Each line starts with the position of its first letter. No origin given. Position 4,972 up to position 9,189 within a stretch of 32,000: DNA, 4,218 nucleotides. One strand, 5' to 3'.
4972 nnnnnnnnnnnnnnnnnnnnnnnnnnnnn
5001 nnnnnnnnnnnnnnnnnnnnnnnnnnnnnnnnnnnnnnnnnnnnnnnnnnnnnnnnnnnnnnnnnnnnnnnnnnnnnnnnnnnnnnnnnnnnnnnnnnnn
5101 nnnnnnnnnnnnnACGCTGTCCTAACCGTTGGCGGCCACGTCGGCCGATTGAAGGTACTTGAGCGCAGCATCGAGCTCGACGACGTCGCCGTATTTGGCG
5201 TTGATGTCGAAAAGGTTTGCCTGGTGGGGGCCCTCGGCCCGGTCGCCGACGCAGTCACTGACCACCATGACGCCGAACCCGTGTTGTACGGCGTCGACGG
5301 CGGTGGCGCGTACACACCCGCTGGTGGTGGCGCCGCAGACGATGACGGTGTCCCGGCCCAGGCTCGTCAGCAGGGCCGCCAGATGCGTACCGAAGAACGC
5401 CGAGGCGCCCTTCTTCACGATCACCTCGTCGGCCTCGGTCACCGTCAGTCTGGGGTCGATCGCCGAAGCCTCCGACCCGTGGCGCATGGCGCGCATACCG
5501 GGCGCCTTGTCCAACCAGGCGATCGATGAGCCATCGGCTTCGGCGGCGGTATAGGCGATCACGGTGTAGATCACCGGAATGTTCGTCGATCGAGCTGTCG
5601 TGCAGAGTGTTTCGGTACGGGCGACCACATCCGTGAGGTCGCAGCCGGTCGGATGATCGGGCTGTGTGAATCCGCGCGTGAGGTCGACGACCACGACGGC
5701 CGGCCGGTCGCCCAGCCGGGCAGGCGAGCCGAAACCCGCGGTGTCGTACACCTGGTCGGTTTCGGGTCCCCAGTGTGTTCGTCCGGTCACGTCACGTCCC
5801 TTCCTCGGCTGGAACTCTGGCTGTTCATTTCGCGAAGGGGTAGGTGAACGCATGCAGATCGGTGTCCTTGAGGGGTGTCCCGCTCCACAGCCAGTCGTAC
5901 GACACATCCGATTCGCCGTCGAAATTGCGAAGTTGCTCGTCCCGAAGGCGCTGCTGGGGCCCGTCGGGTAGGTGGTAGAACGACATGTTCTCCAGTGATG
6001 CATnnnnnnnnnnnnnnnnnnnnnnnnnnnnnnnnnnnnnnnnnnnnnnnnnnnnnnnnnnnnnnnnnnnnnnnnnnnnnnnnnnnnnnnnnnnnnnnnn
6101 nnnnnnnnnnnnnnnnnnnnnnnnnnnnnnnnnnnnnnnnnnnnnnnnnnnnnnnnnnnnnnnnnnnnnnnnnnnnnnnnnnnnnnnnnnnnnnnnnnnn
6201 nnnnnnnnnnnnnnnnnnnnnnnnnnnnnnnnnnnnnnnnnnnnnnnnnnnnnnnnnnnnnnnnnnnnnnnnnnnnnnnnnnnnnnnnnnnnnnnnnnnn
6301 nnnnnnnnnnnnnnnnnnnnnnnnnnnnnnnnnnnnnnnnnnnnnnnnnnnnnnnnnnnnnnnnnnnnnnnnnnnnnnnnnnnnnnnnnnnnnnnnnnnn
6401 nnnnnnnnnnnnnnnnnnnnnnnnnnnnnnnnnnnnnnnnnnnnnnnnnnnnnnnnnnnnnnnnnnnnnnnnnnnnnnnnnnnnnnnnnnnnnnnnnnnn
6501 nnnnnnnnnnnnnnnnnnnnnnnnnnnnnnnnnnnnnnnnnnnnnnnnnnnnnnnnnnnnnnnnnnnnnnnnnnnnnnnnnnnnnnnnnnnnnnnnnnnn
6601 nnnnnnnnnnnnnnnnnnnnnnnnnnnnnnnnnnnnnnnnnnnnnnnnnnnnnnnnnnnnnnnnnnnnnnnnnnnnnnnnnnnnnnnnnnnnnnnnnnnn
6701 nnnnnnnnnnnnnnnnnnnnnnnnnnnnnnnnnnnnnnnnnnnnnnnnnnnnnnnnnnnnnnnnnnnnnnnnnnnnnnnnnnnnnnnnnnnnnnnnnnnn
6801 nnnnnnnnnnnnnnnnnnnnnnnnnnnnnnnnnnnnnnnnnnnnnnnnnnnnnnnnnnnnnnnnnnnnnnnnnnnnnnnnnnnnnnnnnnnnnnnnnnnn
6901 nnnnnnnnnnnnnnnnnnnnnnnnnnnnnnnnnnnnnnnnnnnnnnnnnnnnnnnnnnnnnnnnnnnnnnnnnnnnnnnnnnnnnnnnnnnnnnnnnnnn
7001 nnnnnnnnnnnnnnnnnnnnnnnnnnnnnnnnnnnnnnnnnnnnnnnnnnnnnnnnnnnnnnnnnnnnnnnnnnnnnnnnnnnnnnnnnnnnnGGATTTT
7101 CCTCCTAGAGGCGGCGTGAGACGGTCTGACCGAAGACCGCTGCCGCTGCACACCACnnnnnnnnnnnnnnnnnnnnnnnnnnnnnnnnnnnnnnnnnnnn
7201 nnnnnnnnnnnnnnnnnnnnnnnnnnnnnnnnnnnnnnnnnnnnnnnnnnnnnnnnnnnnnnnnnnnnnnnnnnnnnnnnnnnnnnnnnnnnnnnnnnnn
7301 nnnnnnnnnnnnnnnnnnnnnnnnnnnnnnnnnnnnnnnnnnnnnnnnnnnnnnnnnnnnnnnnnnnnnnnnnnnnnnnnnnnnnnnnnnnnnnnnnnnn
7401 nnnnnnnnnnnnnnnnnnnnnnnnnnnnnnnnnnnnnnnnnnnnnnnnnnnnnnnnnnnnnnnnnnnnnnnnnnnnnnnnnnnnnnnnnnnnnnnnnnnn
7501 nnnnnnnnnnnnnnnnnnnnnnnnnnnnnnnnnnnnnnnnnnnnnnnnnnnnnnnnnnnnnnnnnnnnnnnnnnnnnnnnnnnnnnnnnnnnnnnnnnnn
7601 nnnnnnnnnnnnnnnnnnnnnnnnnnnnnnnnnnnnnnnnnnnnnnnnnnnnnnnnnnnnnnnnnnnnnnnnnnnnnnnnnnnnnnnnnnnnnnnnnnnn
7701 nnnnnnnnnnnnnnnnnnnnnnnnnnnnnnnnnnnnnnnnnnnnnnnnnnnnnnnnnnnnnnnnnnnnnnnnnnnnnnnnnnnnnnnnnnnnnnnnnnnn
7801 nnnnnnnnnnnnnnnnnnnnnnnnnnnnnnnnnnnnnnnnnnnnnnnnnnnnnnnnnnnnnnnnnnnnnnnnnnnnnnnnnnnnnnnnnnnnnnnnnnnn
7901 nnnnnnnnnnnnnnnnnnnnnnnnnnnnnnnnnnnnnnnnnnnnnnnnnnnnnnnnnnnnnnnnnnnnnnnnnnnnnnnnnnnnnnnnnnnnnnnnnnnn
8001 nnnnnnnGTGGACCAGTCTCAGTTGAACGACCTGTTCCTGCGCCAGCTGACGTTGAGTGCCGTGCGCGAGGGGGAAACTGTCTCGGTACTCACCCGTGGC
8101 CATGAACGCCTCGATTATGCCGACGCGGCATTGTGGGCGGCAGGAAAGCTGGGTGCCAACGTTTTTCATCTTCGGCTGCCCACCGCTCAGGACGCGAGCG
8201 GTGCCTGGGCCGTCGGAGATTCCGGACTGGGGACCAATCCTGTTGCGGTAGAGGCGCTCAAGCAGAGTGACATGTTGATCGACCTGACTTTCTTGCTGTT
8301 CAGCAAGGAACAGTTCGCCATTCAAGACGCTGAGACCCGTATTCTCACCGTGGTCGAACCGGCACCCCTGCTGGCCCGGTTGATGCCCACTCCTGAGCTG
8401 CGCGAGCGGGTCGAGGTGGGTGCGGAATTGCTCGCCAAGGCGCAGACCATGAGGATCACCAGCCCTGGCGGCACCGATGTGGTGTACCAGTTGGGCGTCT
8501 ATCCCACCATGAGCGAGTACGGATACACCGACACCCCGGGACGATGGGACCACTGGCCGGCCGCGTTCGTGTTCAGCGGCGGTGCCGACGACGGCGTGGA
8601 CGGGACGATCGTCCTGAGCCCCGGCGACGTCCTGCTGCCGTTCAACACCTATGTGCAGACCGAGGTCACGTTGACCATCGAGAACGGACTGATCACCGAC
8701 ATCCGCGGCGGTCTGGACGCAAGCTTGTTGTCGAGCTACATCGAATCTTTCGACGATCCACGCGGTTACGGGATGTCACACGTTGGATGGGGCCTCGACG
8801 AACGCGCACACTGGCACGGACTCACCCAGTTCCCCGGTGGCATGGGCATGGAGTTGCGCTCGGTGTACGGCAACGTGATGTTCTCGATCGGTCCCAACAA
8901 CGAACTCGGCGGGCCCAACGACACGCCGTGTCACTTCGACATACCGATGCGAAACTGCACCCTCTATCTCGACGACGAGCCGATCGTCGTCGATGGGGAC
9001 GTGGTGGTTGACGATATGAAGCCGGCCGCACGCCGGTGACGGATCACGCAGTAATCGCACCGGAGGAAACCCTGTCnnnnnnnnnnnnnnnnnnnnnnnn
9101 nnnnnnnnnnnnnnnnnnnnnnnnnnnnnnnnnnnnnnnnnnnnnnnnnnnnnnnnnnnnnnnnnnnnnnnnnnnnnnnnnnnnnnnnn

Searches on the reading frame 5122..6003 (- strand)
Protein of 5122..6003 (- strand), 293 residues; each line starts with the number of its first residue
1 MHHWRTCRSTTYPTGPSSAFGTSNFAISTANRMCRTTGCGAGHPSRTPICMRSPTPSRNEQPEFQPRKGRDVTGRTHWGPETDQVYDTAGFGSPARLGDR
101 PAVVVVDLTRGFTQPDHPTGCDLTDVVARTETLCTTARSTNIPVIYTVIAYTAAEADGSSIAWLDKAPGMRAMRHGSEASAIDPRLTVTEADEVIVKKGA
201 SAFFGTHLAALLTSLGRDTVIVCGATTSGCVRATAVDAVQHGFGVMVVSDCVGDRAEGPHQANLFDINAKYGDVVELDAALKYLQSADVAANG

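Call 84: search_protein_families(library=pfam, proteins=[window:5122-6003:-], max_evalue=0.00001)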
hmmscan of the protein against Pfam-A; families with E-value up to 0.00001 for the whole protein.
window:5122-6003:- (293 aa): 1 family
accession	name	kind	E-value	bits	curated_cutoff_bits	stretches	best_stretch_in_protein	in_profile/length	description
PF00857.26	Isochorismatase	-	1.7e-38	132.9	27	1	102-277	2-173/175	Isochorismatase domain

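Call 85: search_protein_families(library=ncbifam, proteins=[window:5122-6003:-], max_evalue=1e-8)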
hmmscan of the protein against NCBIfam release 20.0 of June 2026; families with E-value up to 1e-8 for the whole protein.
window:5122-6003:- (293 aa): 2 families
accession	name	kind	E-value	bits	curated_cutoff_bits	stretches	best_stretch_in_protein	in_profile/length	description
NF008517.0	PRK11440.1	equivalog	6.2e-16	58.9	195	1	101-280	9-184/188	hydrolase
NF050097.1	BiurAmidohydBiuH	equivalog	3e-12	46.5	370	1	165-268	99-202/221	biuret amidohydrolase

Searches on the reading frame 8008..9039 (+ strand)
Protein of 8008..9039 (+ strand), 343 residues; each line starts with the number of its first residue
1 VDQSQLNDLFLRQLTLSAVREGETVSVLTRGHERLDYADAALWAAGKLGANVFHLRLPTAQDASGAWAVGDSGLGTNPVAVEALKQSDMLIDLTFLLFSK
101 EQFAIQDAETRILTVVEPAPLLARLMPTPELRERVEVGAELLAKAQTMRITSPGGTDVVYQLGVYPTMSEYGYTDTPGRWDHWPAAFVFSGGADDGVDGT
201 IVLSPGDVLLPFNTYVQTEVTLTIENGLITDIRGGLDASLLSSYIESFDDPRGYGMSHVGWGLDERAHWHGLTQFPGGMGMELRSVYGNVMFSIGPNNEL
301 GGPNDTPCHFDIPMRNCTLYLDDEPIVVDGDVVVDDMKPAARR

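Call 85: search_protein_families(library=ncbifam, proteins=[window:8008-9039:+], max_evalue=1e-8)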
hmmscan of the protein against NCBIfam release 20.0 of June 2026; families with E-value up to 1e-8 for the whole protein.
window:8008-9039:+ (343 aa): 0 families

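Call 95: search_solved_structures(query=window:8008-9039:+, max_evalue=0.001)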
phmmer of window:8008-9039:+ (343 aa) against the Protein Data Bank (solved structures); distinct sequences matched with E-value up to 0.001: 1.
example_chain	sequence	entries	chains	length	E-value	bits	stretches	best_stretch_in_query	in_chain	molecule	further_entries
7cn3_A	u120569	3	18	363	3.5e-90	305.9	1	3-337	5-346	2,5-dihydroxypyridine 5,6-dioxygenase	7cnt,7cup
